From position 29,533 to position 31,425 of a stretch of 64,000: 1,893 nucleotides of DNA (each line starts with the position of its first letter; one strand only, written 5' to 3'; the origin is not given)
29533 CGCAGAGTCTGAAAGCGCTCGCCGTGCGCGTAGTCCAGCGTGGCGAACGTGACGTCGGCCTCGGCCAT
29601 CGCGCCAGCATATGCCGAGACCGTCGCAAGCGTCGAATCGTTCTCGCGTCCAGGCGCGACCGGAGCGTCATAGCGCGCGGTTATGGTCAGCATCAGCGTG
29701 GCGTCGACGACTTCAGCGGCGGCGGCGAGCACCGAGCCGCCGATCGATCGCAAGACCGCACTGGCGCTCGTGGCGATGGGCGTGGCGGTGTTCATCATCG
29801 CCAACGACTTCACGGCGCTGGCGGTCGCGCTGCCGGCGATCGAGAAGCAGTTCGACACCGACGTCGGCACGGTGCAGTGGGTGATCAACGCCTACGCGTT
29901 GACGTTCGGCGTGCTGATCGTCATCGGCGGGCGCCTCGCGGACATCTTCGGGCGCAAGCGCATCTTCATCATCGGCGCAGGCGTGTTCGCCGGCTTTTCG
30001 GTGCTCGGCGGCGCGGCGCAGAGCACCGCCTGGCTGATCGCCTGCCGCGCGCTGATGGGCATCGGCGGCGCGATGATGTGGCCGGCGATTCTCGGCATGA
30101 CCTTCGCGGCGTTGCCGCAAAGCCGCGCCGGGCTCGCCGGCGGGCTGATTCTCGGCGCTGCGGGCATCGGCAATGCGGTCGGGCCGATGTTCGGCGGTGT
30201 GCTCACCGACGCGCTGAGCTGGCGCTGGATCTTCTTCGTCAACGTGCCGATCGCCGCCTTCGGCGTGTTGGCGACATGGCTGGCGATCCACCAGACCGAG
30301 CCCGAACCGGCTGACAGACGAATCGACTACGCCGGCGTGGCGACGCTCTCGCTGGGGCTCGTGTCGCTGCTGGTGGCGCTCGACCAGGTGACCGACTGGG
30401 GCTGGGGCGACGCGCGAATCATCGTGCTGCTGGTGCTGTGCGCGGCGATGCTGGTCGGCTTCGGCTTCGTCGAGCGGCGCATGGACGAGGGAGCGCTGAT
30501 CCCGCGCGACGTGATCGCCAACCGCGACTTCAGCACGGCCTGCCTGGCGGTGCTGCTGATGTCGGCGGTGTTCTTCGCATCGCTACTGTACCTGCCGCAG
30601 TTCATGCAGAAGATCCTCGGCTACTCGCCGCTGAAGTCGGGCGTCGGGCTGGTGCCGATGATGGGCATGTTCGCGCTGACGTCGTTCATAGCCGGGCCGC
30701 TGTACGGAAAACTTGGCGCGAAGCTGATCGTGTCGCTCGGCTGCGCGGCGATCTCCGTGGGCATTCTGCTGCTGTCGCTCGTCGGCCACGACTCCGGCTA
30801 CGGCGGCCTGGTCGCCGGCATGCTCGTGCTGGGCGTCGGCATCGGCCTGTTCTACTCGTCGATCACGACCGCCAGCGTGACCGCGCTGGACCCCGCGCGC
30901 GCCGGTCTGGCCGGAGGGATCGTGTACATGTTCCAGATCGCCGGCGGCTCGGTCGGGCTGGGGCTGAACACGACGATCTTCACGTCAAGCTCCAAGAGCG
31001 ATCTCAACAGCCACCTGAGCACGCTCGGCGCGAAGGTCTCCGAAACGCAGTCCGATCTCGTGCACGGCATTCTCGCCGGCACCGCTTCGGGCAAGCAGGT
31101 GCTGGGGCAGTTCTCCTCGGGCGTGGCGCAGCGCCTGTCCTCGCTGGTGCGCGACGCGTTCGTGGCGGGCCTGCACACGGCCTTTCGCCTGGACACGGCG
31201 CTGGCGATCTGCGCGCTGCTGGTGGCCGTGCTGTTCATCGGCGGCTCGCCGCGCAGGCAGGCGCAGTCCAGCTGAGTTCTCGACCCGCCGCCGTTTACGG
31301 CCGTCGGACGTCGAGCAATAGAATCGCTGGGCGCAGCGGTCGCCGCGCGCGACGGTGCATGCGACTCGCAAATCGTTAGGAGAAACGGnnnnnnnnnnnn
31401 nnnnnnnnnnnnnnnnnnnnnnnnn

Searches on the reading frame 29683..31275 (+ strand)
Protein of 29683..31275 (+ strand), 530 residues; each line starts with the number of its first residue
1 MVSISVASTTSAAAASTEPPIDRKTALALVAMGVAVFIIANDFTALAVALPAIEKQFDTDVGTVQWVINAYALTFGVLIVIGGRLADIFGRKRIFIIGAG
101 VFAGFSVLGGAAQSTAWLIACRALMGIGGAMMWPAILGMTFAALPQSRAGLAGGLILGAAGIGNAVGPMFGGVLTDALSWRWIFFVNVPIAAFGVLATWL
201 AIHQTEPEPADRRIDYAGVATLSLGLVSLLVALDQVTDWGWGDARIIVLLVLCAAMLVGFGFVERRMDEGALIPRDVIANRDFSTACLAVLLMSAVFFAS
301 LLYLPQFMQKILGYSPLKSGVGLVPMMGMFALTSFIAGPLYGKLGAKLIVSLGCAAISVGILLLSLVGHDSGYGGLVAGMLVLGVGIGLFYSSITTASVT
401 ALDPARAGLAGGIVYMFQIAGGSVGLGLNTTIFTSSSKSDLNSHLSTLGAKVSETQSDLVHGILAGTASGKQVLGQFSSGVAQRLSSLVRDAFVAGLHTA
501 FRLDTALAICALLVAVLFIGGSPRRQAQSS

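Call 31: search_protein_families(library=pfam, proteins=[window:29683-31275:+], max_evalue=0.001)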
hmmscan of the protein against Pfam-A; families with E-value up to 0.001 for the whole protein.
window:29683-31275:+ (530 aa): 3 families
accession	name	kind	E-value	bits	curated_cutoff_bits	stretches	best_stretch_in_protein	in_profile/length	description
PF07690.21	MFS_1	-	1.8e-50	172.3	33.4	1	34-425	3-346/347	Major Facilitator Superfamily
PF06609.19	TRI12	-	5.7e-06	25.5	23.2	1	39-318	54-346/599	Fungal trichothecene efflux pump (TRI12)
PF00083.30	Sugar_tr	-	0.00084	18.8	22.3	0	65-128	47-115/452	Sugar (and other) transporter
